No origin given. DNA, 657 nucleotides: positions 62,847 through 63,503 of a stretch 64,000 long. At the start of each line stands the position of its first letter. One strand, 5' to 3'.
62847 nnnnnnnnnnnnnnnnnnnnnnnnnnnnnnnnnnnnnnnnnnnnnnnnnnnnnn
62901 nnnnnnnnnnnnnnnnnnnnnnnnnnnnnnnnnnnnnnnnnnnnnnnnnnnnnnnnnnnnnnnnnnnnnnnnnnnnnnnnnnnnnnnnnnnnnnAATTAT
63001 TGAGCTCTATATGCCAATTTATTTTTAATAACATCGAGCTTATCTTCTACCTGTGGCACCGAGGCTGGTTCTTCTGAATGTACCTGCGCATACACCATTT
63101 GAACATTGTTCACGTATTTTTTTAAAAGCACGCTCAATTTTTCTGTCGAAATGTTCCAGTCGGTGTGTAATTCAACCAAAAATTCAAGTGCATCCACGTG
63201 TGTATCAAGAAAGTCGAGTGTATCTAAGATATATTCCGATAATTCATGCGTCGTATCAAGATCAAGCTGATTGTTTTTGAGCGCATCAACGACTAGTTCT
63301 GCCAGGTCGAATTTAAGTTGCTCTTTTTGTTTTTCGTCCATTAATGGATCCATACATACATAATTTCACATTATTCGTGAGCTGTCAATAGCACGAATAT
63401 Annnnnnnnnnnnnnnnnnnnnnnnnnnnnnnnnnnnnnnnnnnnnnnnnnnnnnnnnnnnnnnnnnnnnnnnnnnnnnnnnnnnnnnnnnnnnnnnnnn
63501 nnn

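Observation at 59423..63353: Duplicated two-gene module: small acidic helical protein coupled to a large tail-anchored protein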

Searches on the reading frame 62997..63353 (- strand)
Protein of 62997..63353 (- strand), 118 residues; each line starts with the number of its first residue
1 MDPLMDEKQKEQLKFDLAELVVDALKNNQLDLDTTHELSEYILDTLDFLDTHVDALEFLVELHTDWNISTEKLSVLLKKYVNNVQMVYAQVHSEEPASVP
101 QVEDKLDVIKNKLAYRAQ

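Call 5: search_protein_families(library=pfam, proteins=[window:62997-63353:-], max_evalue=1)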
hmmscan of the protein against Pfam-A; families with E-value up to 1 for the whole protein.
window:62997-63353:- (118 aa): 4 families
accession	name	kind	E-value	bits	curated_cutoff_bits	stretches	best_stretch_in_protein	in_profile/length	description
PF25068.1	ARM_TT21_4th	-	0.00076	20.2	30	1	5-114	26-133/153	Tetratricopeptide repeat protein 21 forth ARM domain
PF18882.5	DUF5647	-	0.044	14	27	1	35-101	10-75/79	Family of unknown function (DUF5647)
PF12840.13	HTH_20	-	0.13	12.7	27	1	86-115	8-37/51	Helix-turn-helix domain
PF02576.22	RimP_N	-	0.18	12.7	22.7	1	19-51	28-58/73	RimP N-terminal domain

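Call 6: search_protein_families(library=ncbifam, proteins=[window:62997-63353:-], max_evalue=1)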
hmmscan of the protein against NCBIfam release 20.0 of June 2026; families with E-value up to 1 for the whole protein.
window:62997-63353:- (118 aa): 1 family
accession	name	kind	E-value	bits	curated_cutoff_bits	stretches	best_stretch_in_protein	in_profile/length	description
NF033387.1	ANT_6_aadS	equivalog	0.0037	16.5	450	1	50-83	190-223/284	AadS family aminoglycoside 6-adenylyltransferase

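Call 22: find_homologous_proteins(query=A1, max_evalue=0.01)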
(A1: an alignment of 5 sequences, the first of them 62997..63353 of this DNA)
Query A1 (5 sequences) (118 aa, profile of the alignment): 6 proteins with E <= 0.01 among 349 candidates.
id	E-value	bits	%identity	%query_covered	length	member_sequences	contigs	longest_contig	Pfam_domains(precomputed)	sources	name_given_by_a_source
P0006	1.7e-45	171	27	85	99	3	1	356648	-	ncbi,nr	ncbi:MAG: hypothetical protein NUV65_02935 [Candidatus Roizmanbacteria bacterium]|nr:hypothetical pr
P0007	2.7e-43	164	24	58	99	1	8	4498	-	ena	-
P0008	2.4e-37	145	97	100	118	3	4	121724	-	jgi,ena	-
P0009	2.3e-35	139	23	85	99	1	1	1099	-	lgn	-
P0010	1.2e-26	111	82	97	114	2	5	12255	-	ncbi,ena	-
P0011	3.7e-26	109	74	100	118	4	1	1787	-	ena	-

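Call 23: find_encoding_contigs(protein=P0008, flank=10000, max_places=4)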
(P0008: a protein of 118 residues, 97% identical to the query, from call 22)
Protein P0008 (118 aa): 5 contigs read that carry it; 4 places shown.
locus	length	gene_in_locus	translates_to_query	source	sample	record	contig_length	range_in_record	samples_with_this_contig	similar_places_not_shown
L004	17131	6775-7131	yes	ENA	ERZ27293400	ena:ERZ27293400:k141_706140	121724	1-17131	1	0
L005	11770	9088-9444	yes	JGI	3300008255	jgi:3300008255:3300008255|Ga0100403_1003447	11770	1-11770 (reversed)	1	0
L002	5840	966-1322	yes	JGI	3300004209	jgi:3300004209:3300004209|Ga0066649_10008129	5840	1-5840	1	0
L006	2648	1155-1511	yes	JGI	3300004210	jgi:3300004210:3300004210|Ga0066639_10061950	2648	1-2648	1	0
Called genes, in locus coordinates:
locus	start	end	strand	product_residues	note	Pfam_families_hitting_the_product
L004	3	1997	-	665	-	?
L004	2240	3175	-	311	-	PF00152:tRNA-synt_2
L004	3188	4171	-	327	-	-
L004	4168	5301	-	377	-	-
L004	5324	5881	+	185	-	-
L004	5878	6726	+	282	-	-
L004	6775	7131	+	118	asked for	-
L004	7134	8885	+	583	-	-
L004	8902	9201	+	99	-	-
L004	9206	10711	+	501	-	-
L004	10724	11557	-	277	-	-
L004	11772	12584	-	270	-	-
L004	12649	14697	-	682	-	PF13620:CarboxypepD_reg (weak)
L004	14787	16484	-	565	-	-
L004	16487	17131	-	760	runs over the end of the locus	PF13620:CarboxypepD_reg (weak)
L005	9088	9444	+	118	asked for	-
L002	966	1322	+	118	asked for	-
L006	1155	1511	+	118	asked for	-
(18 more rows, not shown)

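Call 24: find_encoding_contigs(protein=P0010, flank=10000, max_places=4)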
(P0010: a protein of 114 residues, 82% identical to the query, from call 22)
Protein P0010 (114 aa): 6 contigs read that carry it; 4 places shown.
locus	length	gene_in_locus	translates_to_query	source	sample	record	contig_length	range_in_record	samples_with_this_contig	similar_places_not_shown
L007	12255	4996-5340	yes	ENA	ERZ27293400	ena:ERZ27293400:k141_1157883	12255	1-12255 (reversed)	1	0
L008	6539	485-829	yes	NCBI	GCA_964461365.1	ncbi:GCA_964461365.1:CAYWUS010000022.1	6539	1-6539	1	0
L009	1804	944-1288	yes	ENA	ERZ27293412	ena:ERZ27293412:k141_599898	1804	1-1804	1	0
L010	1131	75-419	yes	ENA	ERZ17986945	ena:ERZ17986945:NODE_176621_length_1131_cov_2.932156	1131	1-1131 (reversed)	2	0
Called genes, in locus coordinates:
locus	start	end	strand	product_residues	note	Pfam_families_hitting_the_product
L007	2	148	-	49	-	?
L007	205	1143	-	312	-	PF00152:tRNA-synt_2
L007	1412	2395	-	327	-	-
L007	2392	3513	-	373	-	-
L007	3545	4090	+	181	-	-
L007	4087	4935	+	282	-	-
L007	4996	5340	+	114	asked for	-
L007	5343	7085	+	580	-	-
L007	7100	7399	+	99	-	-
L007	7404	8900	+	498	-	-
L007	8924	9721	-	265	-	-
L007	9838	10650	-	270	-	PF20257:SAM_HAT_C (faint)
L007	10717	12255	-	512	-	?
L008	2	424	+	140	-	?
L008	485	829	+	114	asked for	-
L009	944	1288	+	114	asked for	-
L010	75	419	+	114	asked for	-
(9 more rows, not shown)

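Call 53: search_protein_families(library=padloc, proteins=[window:62997-63353:-, L004:5878-6726:+, L004:5324-5881:+, L004:4168-5301:-, L004:3188-4171:-, L004:2240-3175:-], max_evalue=0.1)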
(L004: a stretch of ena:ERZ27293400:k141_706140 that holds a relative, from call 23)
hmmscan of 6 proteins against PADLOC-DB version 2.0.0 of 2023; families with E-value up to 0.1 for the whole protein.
window:62997-63353:- (118 aa): 0 families

L004:5878-6726:+ (282 aa): 0 families

L004:5324-5881:+ (185 aa): 0 families

L004:4168-5301:- (377 aa): 0 families

L004:3188-4171:- (327 aa): 0 families

L004:2240-3175:- (311 aa): 0 families

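Call 54: search_protein_families(library=phrogs, proteins=[window:62997-63353:-, L004:5878-6726:+, L004:5324-5881:+, L004:4168-5301:-, L004:3188-4171:-, L004:2240-3175:-], max_evalue=0.1)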
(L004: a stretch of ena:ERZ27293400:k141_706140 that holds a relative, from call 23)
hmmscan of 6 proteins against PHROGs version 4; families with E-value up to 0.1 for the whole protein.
window:62997-63353:- (118 aa): 1 family
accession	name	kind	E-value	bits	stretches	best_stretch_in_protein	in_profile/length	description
phrog_26966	-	unknown function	0.091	13.9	0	24-52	27-54/78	-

L004:5878-6726:+ (282 aa): 1 family
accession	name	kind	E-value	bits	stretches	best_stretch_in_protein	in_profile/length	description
phrog_25605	-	unknown function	0.088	13.9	0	179-204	32-57/73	-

L004:5324-5881:+ (185 aa): 0 families

L004:4168-5301:- (377 aa): 0 families

L004:3188-4171:- (327 aa): 0 families

L004:2240-3175:- (311 aa): 1 family
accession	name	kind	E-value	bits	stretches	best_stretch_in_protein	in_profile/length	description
phrog_19509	-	unknown function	1.3e-10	41.3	2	6-165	139-285/588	-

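Call 55: search_protein_families(library=pfam, proteins=[L004:5878-6726:+, L004:5324-5881:+, L004:4168-5301:-, L004:3188-4171:-, L004:2240-3175:-], max_evalue=0.1)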
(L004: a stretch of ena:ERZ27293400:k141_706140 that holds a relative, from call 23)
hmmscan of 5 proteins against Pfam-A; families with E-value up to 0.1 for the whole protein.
L004:5878-6726:+ (282 aa): 0 families

L004:5324-5881:+ (185 aa): 0 families

L004:4168-5301:- (377 aa): 0 families

L004:3188-4171:- (327 aa): 0 families

L004:2240-3175:- (311 aa): 1 family
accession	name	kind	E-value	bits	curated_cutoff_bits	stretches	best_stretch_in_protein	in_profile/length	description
PF00152.25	tRNA-synt_2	-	9.3e-47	160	25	1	3-305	16-305/308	tRNA synthetases class II (D, K and N)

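Call 64: predict_structure(alignment_id=A8)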
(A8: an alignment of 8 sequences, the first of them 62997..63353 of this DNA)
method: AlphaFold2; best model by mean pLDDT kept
length: 118 residues; sequences in the alignment: 8
mean_pLDDT: 84.1   pTM: 0.78
mean pLDDT of the five models: 84.1, 82.3, 82.1, 81.2, 78.0
residues with pLDDT >= 90: 63; 70-90: 36; 50-70: 18; < 50: 1
segments of 3 or more residues with pLDDT < 50: none
pLDDT, mean of each block of 10 residues (from residue 1): 78 93 92 92 90 92 92 93 81 56 76 72
secondary structure, 60 per line:
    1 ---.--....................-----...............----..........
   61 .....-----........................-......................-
elements in order: H7-26 H32-46 H52-65 H71-94 H96-117

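Call 87: search_protein_families(library=ncbifam, proteins=[L004:2240-3175:-, L004:3188-4171:-], max_evalue=0.001)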
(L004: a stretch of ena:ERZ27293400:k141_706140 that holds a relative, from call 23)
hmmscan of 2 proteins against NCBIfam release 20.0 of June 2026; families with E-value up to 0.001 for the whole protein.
L004:2240-3175:- (311 aa): 14 families
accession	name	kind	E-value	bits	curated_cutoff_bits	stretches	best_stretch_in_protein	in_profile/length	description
TIGR00462.1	genX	equivalog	1.1e-79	268.1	286.9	1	11-304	3-304/304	EF-P lysine aminoacylase EpmA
NF006828.0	PRK09350.1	equivalog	8.7e-72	242.1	264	1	9-307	16-323/325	elongation factor P--(R)-beta-lysine ligase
NF001756.1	PRK00484.1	subfamily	4.4e-52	177.3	468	2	178-304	356-482/488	lysine--tRNA ligase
TIGR00499.1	lysS_bact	equivalog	9.6e-50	169.6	427.6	2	185-305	370-490/496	lysine--tRNA ligase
NF002821.0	PRK02983.1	equivalog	1e-38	133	742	2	131-305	923-1096/1102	bifunctional lysylphosphatidylglycerol synthetase/lysine--tRNA ligase LysX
NF009101.0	PRK12445.1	subfamily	7.9e-31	107.1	1026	2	195-304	386-498/505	lysine--tRNA ligase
NF003483.0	PRK05159.1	equivalog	9.3e-20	70.9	353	1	12-304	140-429/438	aspartate--tRNA(Asn) ligase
TIGR00458.1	aspS_nondisc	equivalog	4.2e-17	62.2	368.4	1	12-301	136-416/428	aspartate--tRNA(Asn) ligase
TIGR00459.1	aspS_bact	equivalog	4.4e-16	58.3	373.85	2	213-304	467-554/586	aspartate--tRNA ligase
NF001750.0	PRK00476.1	equivalog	1.5e-15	56.6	443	1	213-304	470-557/590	aspartate--tRNA ligase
NF003037.0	PRK03932.1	equivalog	6.1e-09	35.3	414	1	12-170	136-299/451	asparagine--tRNA ligase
TIGR00457.1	asnS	equivalog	4e-07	29.2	342.6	1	12-160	139-287/455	asparagine--tRNA ligase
NF009460.0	PRK12820.1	equivalog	5.2e-07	28.1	1379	0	5-111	169-269/723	bifunctional aspartyl-tRNA synthetase/aspartyl/glutamyl-tRNA amidotransferase subunit C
NF005054.0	PRK06462.1-4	equivalog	5.5e-05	22.4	309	1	19-305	35-309/318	asparagine synthetase A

L004:3188-4171:- (327 aa): 0 families

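Call 89: fold_search(model_id=the predicted structure, library=pdb)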
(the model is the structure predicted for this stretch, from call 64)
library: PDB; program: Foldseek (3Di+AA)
matches with E <= 10: 192; with E <= 0.001: 0
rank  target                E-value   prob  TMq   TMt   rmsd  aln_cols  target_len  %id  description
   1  9k7x_B                8.7e-01  0.47  0.40  0.50  11.2       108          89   12  Crystal structure of designed calcium-induced homotrimer C3-Ca1-DN*3-20 (released 2025-10-29)
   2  1aby_B                9.2e-01  0.12  0.27  0.23  12.6       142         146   18  CYANOMET RHB1.1 (RECOMBINANT HEMOGLOBIN) (released 1998-02-25)
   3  2rao_B                1.2e+00  0.08  0.24  0.22  12.9       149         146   15  X ray crystal structure of rabbit hemoglobin (oxy form) at 2.0 angstrom resolution (released 2008-09-09)
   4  9snv_B                1.2e+00  0.15  0.36  0.30  12.7       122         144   16  CTLH-CRA domains of the RanBP9-muskelin complex (released 2026-02-18)
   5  1o1p_B                1.2e+00  0.10  0.27  0.24  11.6       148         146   16  Deoxy hemoglobin (A-GLY-C:V1M; B,D:V1M,C93A,N108K) (released 2002-12-18)
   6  1y4v_B                1.2e+00  0.10  0.26  0.23  11.4       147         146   16  T-To-T(High) quaternary transitions in human hemoglobin: betaC93A deoxy low-salt (1 test set) (released 2004-12-07)
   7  3g6i                  1.4e+00  0.08  0.24  0.16  17.1       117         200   14  Crystal structure of an outer membrane protein, part of a putative carbohydrate binding complex (bt_1022) from bacteroid (released 2009-02-17)
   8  9k7x_D                1.5e+00  0.30  0.40  0.49  11.9       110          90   12  Crystal structure of designed calcium-induced homotrimer C3-Ca1-DN*3-20 (released 2025-10-29)
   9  6sva_A                1.5e+00  0.13  0.32  0.28  12.6       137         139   14  Multicrystal structure of equine Haemoglobin at room temperature using a multilayer monochromator. (released 2019-11-20)
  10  1xz5_A                1.5e+00  0.12  0.31  0.28  12.1       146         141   15  T-to-THigh Quaternary Transitions in Human Hemoglobin: alphaL91A deoxy low-salt (released 2004-12-07)
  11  7ue2_A                1.7e+00  0.30  0.42  0.19  12.1       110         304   10  Crystal structure of designed helical repeat protein RPB_PLP3_R6 bound to PLPx6 peptide (released 2023-03-29)
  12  8xyv_A                1.7e+00  0.15  0.32  0.37  11.3       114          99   16  De novo designed protein 0705-5 (released 2024-10-02)
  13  9av9_B                1.7e+00  0.08  0.26  0.23  12.1       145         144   16  R2-state HbG-Makassar hemoglobin (released 2024-12-11)
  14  4mqg_B                1.9e+00  0.08  0.26  0.23  12.2       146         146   16  Structure of Carbonmonoxy Adult Hemoglobin Bristol-Alesha alphawtbetaV67M (released 2013-10-02)
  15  4lnb_A                1.9e+00  0.08  0.27  0.13  14.0       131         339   13  Aspergillus fumigatus protein farnesyltransferase ternary complex with farnesyldiphosphate and ethylenediamine scaffol (released 2014-01-01)
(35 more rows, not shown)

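Call 91: fold_search(model_id=the predicted structure, library=viral)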
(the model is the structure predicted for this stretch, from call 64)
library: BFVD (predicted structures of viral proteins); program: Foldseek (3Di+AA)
matches with E <= 10: 259; with E <= 0.001: 0
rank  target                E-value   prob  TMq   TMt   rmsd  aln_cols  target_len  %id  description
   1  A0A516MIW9            3.3e-01  0.38  0.40  0.20  29.4       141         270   18  (no name in the UniProt tables at hand)
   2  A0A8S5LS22            4.0e-01  0.21  0.30  0.36  17.6       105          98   14  Uncharacterized protein [Siphoviridae sp. ctYBm1]
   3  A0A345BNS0            4.7e-01  0.09  0.20  0.21  23.0       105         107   17  (no name in the UniProt tables at hand)
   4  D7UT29                5.3e-01  0.38  0.42  0.39  11.5       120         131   12  Outer capsid protein (Fragment) [Diaphorina citri reovirus]
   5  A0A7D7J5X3            8.6e-01  0.14  0.29  0.18  21.3       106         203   11  Internal virion protein [Vibrio phage phiV141]
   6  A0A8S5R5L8            8.6e-01  0.12  0.29  0.21  17.3       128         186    8  Uncharacterized protein [Myoviridae sp. ctQ6D10]
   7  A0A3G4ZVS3            9.7e-01  0.69  0.44  0.47   5.9        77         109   12  Uncharacterized protein [Dasosvirus sp.]
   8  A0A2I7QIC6            9.7e-01  0.15  0.30  0.22  14.4       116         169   14  (no name in the UniProt tables at hand)
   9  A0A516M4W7            1.2e+00  0.20  0.35  0.40  16.8       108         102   10  (no name in the UniProt tables at hand)
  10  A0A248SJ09            1.4e+00  0.11  0.31  0.11  18.5       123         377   19  (no name in the UniProt tables at hand)
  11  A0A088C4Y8            1.4e+00  0.08  0.27  0.23  17.8       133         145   18  (no name in the UniProt tables at hand)
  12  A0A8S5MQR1            1.5e+00  0.09  0.26  0.22  18.6       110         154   14  Holin [Siphoviridae sp. ctqED62]
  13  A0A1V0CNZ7            1.7e+00  0.21  0.44  0.33   7.1       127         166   12  (no name in the UniProt tables at hand)
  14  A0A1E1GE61            1.8e+00  0.09  0.29  0.23  11.3       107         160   14  (no name in the UniProt tables at hand)
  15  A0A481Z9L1            1.8e+00  0.07  0.24  0.22  11.7       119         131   15  Uncharacterized protein [Pithovirus LCPAC304]
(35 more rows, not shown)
